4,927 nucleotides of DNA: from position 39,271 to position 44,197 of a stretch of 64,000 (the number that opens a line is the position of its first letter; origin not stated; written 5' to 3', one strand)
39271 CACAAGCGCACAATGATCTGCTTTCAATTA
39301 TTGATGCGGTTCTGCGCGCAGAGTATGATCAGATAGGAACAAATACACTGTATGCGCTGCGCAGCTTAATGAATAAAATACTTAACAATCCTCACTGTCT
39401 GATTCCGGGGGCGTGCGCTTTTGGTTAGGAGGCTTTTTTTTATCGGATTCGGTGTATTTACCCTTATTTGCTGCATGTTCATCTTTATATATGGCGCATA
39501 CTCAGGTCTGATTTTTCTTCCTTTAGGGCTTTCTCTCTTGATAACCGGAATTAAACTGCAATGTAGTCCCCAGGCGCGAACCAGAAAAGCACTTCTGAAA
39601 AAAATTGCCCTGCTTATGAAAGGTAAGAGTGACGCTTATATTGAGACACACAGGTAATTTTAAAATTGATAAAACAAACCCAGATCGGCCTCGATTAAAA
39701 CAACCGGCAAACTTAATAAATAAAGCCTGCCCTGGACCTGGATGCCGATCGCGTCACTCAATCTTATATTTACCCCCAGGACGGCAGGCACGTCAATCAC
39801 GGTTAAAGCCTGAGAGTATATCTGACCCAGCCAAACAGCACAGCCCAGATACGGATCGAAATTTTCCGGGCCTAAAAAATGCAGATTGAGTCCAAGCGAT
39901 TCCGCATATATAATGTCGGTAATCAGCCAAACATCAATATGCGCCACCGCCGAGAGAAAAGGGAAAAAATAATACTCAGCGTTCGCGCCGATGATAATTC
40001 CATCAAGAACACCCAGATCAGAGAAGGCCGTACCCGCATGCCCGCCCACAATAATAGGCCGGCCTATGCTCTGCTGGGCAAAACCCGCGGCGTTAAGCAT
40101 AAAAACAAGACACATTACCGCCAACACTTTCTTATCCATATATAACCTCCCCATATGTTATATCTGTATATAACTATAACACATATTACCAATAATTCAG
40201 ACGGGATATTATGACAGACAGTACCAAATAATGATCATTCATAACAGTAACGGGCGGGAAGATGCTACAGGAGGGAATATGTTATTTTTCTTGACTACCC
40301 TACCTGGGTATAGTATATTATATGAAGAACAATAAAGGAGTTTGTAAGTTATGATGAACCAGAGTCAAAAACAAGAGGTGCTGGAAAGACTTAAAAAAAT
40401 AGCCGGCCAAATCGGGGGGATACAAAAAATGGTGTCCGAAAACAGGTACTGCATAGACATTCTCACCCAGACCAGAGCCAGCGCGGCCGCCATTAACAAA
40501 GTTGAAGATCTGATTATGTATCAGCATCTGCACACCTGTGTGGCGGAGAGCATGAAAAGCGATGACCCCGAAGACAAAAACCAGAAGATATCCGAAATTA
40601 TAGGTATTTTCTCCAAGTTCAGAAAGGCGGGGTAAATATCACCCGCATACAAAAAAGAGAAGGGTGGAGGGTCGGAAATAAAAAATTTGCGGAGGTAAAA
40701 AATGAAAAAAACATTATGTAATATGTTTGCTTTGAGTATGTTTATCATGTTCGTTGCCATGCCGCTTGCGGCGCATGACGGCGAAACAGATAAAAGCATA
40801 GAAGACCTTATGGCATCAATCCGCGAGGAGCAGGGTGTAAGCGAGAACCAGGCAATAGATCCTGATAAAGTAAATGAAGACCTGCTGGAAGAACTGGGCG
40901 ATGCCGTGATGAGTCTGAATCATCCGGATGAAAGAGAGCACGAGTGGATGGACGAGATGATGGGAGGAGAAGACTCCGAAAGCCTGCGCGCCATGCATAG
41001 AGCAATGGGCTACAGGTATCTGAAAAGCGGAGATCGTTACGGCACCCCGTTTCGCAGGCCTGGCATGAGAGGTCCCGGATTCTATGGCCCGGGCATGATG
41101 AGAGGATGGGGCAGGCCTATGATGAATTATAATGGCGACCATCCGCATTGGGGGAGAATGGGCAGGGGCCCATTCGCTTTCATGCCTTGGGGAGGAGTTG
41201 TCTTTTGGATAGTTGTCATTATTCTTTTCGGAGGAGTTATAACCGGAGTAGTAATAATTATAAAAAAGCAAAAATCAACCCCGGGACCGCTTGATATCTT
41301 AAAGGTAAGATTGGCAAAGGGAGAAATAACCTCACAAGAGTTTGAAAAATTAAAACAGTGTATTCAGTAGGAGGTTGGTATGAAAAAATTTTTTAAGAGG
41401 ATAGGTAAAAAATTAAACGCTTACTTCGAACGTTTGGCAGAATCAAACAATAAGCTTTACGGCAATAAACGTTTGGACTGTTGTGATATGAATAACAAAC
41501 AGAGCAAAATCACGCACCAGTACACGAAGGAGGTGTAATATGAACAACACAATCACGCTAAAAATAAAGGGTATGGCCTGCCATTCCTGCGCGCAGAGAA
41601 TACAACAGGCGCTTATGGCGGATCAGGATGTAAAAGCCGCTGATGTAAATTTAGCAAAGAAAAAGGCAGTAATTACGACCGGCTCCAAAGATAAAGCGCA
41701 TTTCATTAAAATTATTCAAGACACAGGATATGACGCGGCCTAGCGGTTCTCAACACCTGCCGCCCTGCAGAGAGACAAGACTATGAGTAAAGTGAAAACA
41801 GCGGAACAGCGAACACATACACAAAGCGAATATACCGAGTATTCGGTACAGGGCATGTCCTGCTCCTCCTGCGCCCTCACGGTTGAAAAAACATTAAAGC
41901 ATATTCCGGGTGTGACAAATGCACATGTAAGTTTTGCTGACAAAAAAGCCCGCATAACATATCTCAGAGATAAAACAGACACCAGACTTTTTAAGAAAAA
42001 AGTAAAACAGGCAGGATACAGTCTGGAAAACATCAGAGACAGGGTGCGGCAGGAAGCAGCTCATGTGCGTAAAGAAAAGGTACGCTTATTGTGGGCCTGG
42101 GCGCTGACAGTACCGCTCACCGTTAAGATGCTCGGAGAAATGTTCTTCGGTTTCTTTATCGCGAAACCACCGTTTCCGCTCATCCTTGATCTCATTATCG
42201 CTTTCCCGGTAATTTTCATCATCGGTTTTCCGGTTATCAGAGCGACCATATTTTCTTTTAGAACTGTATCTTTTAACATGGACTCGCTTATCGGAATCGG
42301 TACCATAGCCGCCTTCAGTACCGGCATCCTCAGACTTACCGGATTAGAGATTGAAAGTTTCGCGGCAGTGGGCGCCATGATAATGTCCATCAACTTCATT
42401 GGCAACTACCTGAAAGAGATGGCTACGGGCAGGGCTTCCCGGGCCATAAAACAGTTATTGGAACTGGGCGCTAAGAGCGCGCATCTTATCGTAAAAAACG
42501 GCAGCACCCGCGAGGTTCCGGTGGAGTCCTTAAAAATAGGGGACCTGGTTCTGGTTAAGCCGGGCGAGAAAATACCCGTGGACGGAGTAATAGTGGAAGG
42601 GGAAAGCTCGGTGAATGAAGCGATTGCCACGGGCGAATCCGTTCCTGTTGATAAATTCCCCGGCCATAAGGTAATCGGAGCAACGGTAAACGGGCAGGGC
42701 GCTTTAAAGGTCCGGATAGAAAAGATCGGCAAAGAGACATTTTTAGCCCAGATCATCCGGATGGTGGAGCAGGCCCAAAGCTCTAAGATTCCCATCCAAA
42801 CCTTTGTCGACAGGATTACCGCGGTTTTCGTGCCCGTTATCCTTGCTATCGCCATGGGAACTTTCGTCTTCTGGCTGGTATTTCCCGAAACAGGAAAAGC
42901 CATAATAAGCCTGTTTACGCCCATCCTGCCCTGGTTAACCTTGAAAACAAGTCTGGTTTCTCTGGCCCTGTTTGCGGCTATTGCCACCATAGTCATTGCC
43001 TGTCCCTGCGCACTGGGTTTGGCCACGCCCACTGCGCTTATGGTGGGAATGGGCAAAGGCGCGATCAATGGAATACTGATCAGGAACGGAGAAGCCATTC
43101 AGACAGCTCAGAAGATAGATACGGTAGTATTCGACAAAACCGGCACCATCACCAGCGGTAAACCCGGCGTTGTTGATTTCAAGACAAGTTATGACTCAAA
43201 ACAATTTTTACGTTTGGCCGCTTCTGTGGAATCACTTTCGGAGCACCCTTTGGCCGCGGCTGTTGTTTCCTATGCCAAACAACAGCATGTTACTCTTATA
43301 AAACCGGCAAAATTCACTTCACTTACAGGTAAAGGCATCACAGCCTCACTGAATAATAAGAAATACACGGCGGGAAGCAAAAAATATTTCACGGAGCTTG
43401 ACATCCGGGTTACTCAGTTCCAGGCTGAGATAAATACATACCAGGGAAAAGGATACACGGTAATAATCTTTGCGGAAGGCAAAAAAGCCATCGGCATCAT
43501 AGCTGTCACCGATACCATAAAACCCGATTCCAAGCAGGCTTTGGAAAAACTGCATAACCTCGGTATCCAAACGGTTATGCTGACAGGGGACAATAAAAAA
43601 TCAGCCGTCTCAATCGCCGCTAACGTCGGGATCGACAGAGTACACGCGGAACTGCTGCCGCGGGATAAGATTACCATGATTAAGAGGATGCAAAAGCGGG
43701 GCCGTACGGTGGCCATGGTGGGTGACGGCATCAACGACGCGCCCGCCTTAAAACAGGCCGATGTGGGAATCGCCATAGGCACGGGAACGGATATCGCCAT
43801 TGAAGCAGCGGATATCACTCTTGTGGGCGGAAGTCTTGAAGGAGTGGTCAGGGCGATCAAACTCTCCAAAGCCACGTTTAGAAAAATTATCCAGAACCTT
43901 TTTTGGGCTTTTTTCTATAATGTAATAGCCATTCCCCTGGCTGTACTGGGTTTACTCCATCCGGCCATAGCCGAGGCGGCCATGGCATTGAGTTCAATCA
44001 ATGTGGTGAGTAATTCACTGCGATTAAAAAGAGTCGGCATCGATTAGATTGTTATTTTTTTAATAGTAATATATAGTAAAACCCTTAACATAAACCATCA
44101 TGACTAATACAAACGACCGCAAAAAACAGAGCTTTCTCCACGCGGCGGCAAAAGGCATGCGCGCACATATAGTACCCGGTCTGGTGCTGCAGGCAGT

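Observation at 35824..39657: Tightly coupled operon of highly divergent, multi-module flagellin-like proteins outside any flagellar locus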

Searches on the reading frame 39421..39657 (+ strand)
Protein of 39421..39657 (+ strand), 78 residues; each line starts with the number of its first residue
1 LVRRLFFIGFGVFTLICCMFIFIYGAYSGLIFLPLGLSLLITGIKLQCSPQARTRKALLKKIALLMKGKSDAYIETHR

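Call 3: search_protein_families(library=pfam, proteins=[window:39421-39657:+], max_evalue=10)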
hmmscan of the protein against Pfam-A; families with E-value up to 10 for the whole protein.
window:39421-39657:+ (78 aa): 2 families
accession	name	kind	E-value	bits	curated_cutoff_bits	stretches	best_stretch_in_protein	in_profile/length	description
PF15664.10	TMEM252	-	0.033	14.3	27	1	31-74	17-60/139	Transmembrane protein 252 family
PF01788.22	PsbJ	-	0.15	12.4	30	1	8-30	16-35/39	PsbJ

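Call 4: search_protein_families(library=ncbifam, proteins=[window:39421-39657:+], max_evalue=10)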
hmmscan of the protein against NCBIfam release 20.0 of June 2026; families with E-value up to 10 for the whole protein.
window:39421-39657:+ (78 aa): 1 family
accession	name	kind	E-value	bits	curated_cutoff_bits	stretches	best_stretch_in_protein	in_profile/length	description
NF052423.1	lpg1689_fam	equivalog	0.025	14.1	150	1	8-52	117-161/184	lpg1689 family Dot/Icm T4SS effector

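Call 61: search_protein_families(library=phrogs, proteins=[window:39421-39657:+], max_evalue=0.1)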
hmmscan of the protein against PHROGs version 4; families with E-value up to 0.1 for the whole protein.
window:39421-39657:+ (78 aa): 1 family
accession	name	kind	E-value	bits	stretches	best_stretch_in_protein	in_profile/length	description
phrog_2531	-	unknown function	0.065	14.6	1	5-69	4-67/100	-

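Call 62: search_protein_families(library=padloc, proteins=[window:39421-39657:+], max_evalue=0.1)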
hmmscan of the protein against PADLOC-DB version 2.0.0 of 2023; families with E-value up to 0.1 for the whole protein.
window:39421-39657:+ (78 aa): 0 families

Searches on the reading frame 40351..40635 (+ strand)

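Call 84: search_protein_families(library=pfam, proteins=[window:40351-40635:+], max_evalue=0.00001)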
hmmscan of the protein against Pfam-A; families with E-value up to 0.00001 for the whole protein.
window:40351-40635:+ (94 aa): 1 family
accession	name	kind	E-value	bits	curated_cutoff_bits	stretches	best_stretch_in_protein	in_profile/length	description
PF02583.22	Trns_repr_metal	-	1.2e-25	90.1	22.8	1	6-88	1-77/78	Metal-sensitive transcriptional repressor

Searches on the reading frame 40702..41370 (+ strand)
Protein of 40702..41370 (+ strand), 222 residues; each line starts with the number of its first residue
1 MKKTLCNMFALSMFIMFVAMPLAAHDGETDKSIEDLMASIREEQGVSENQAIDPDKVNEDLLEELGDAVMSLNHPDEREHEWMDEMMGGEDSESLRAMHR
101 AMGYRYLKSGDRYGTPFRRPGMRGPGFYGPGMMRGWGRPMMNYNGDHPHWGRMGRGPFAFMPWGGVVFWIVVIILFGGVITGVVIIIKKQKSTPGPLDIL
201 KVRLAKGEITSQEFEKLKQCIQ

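Call 48: search_protein_families(library=pfam, proteins=[window:40702-41370:+], max_evalue=0.00001)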
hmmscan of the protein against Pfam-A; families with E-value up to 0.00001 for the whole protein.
window:40702-41370:+ (222 aa): 1 family
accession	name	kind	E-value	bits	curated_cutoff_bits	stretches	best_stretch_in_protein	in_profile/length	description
PF09851.14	SHOCT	-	2.8e-06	27.3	27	1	196-219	2-25/28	Short C-terminal domain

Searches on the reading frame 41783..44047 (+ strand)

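Call 84: search_protein_families(library=pfam, proteins=[window:41783-44047:+], max_evalue=0.00001)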
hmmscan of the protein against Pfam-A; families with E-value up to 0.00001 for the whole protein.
window:41783-44047:+ (754 aa): 4 families
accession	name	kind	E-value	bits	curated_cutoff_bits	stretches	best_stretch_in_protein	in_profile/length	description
PF00122.25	E1-E2_ATPase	-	1e-52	178.7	28.1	1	230-427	4-179/181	E1-E2 ATPase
PF00702.32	Hydrolase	-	1.1e-39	137.3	26.4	1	445-660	1-191/191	haloacid dehalogenase-like hydrolase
PF00403.32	HMA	-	1e-13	51.8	24.8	1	20-79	2-61/62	Heavy-metal-associated domain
PF08282.18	Hydrolase_3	-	1.9e-09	38.1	20.9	0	632-692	195-255/255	haloacid dehalogenase-like hydrolase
